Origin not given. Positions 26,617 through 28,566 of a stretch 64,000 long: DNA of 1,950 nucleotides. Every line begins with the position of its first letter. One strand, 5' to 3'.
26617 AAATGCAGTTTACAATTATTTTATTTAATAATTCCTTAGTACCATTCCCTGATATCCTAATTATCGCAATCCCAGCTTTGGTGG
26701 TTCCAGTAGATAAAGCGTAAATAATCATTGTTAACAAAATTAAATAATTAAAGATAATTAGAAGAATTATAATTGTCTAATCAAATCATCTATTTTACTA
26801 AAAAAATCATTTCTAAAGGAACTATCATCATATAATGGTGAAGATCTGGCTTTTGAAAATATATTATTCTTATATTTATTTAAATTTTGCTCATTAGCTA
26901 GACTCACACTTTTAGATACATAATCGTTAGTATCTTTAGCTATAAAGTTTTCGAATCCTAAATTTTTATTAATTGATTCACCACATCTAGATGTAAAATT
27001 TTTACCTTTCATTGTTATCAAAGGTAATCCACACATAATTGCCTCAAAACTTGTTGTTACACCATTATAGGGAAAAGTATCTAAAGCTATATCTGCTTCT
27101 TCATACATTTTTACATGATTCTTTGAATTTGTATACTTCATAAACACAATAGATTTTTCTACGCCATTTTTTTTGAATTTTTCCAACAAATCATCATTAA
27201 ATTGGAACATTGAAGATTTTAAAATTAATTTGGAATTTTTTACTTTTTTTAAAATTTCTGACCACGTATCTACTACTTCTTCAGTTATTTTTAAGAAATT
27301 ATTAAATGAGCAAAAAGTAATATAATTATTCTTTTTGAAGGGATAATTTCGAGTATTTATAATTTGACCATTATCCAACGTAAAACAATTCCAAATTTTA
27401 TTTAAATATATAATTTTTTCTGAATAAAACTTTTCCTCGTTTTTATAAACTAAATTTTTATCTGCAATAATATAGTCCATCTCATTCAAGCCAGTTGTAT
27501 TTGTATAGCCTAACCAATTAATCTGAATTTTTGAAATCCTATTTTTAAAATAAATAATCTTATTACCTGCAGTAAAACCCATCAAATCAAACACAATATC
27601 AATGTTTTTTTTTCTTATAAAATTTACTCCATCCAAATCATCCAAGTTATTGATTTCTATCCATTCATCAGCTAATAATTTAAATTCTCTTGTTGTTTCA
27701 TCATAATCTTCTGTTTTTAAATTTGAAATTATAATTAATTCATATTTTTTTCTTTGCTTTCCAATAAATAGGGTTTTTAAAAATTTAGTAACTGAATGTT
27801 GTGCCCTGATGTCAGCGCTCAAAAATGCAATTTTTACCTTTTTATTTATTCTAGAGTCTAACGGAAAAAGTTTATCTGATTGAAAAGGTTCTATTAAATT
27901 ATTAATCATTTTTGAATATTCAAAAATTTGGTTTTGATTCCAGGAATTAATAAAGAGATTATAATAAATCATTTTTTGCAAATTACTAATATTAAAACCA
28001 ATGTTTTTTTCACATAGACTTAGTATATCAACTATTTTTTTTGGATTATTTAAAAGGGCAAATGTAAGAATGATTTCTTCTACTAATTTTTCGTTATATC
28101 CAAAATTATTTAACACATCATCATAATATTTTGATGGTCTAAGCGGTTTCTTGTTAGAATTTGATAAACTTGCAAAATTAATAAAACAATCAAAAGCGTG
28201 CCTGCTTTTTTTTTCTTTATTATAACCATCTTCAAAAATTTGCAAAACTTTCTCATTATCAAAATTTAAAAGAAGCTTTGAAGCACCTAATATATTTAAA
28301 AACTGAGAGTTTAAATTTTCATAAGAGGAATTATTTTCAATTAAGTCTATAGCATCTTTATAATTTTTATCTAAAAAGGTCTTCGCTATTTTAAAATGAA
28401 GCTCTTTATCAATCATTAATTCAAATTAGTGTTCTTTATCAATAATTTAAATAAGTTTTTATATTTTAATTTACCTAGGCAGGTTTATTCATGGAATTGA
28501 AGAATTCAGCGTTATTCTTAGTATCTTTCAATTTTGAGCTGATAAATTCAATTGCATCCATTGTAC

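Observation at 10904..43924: Dispersed set of modifying enzymes placed one by one among core genes: possible protein/surface modification system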

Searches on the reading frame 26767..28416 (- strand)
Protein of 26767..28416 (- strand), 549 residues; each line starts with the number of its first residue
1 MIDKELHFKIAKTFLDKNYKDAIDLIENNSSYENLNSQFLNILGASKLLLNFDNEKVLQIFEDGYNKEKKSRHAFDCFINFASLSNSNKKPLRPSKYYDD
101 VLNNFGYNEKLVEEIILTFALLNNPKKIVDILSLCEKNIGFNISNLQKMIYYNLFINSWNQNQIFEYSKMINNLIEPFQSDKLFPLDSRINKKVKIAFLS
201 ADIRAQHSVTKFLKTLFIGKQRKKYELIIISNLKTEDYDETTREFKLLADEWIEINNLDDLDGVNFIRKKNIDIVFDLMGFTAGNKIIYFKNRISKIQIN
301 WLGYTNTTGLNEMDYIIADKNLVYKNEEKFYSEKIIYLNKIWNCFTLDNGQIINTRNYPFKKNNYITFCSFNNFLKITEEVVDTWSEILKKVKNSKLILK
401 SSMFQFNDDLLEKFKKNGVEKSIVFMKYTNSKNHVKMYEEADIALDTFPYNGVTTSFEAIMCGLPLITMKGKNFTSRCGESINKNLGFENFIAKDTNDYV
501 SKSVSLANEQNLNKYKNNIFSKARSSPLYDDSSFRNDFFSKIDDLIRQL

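Call 3: search_protein_families(library=pfam, proteins=[window:26767-28416:-], max_evalue=0.01)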
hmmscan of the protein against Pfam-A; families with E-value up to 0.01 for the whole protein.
window:26767-28416:- (549 aa): 1 family
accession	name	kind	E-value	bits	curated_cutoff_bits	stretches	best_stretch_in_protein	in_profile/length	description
PF13844.12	Glyco_transf_41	-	2.6e-44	151.8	25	2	351-534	354-539/543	Glycosyl transferase family 41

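Call 4: search_protein_families(library=ncbifam, proteins=[window:26767-28416:-], max_evalue=0.01)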
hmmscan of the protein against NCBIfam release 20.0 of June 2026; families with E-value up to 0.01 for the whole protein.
window:26767-28416:- (549 aa): 2 families
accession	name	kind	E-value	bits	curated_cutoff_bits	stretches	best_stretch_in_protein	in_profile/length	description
NF049992.1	NGTferase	equivalog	2.2e-12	46.4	1000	1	178-510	245-574/614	UDP-glucose:protein N-beta-glucosyltransferase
NF038255.1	exopoly_VpsD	equivalog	0.00022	20.2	300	1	369-518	209-358/381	VpsD family glycosyltransferase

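Call 5: find_encoding_contigs(protein=window:26767-28416:-, flank=10000, max_places=6)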
Protein window:26767-28416:- (549 aa): 2 contigs read that carry it; 1 place shown.
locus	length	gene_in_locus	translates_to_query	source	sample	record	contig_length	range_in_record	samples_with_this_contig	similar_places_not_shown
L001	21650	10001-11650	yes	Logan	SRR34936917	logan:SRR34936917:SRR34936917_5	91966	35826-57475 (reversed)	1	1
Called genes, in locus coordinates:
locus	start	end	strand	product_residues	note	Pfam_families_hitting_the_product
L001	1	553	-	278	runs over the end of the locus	PF00685:Sulfotransfer_1, PF13469:Sulfotransfer_3 (faint)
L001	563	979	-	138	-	PF01713:Smr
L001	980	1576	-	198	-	PF04280:Tim44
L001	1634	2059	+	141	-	PF04186:FxsA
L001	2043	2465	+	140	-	PF02556:SecB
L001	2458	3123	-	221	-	PF00929:RNase_T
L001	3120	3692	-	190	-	PF01121:CoaE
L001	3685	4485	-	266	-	PF08501:Shikimate_dh_N, PF01488:Shikimate_DH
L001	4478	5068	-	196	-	PF02545:Maf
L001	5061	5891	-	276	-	PF03618:Kinase-PPPase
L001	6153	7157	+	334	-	PF01208:URO-D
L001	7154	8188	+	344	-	PF00762:Ferrochelatase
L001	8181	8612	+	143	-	PF03653:UPF0093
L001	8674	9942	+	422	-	PF07498:Rho_N, PF07497:Rho_RNA_bind, PF00006:ATP-synt_ab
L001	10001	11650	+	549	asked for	PF13844:Glyco_transf_41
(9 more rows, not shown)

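Call 34: search_solved_structures(query=window:26767-28416:-, max_evalue=0.01)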
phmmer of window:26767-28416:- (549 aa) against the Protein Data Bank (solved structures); distinct sequences matched with E-value up to 0.01: 23.
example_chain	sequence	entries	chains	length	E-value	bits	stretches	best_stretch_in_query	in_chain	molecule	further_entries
7y4i_A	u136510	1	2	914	3.4e-44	155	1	192-535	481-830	Probable UDP-N-acetylglucosamine--peptide N-acetylglucosaminyltransferase SPINDLY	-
8dtf_A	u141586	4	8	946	5.1e-44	154.4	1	192-535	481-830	Probable UDP-N-acetylglucosamine--peptide N-acetylglucosaminyltransferase SPINDLY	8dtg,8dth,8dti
5djs_A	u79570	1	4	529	1.1e-37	133.5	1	177-536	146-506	Tetratricopeptide TPR_2 repeat protein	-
2vsn_A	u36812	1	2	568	2.1e-33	119.4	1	188-547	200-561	XCOGT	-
2jlb_A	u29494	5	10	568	2.1e-33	119.4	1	188-547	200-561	XCC0866 | XCOGT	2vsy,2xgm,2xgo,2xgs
6q4m_A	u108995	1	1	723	1.9e-29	106.3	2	352-534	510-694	UDP-N-acetylglucosamine--peptide N-acetylglucosaminyltransferase 110 kDa subunit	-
6ibo_A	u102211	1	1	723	2.7e-29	105.8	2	352-534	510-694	UDP-N-acetylglucosamine--peptide N-acetylglucosaminyltransferase 110 kDa subunit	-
5npr_A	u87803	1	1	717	3.4e-29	105.5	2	352-534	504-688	UDP-N-acetylglucosamine--peptide N-acetylglucosaminyltransferase 110 kDa subunit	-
5nps_A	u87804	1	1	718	3.4e-29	105.5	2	352-534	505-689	UDP-N-acetylglucosamine--peptide N-acetylglucosaminyltransferase 110 kDa subunit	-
3pe3_A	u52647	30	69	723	3.5e-29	105.5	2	352-534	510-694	UDP-N-acetylglucosamine--peptide N-acetylglucosaminyltransferase 110 kDa subunit | UDP-N-ACETYLGLUCOSAMINE--PEPTIDE N-ACETYLGLUCOSAMINYL TRANSFERASE 110 KDA SUB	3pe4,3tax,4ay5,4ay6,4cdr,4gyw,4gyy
8cm9_A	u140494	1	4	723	3.5e-29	105.5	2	352-534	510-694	UDP-N-acetylglucosamine--peptide N-acetylglucosaminyltransferase 110 kDa subunit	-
6tka_AAA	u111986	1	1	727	3.6e-29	105.4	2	352-534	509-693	UDP-N-acetylglucosamine--peptide N-acetylglucosaminyltransferase 110 kDa subunit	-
5lvv_A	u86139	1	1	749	3.9e-29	105.3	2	352-534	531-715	UDP-N-acetylglucosamine--peptide N-acetylglucosaminyltransferase 110 kDa subunit,UDP-N-ace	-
5lwv_A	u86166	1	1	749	4e-29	105.3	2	352-534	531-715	Host cell factor 1,UDP-N-acetylglucosamine--peptide N-acetylglucosaminyltransferase 110 kD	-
5hgv_A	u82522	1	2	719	1.1e-28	103.9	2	352-534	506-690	UDP-N-acetylglucosamine--peptide N-acetylglucosaminyltransferase 110 kDa subunit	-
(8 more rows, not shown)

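Call 50: find_related_loci(query=window:26767-28416:-, collection=viral_contigs, flank=6000)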
Query window:26767-28416:- (549 aa) in viral_contigs; peptide patterns used: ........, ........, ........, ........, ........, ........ (x = any residue, [..] = any of these).
14 stretches matched a pattern, but none encodes a relative of the query by tblastn (E <= 1e-3).

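Call 61: search_dna_similar(query=window:26767-28416:-, collection=phages, mode=protein, max_rows=8, max_evalue=0.00001)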
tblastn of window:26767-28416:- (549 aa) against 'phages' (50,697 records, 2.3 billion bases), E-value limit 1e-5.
No match.

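Call 79: find_related_loci(query=window:26767-28416:-, collection=metagenome_contigs, flank=4000)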
Query window:26767-28416:- (549 aa) in metagenome_contigs; peptide patterns used: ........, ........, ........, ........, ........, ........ (x = any residue, [..] = any of these).
318 stretches matched a pattern, but none encodes a relative of the query by tblastn (E <= 1e-3).
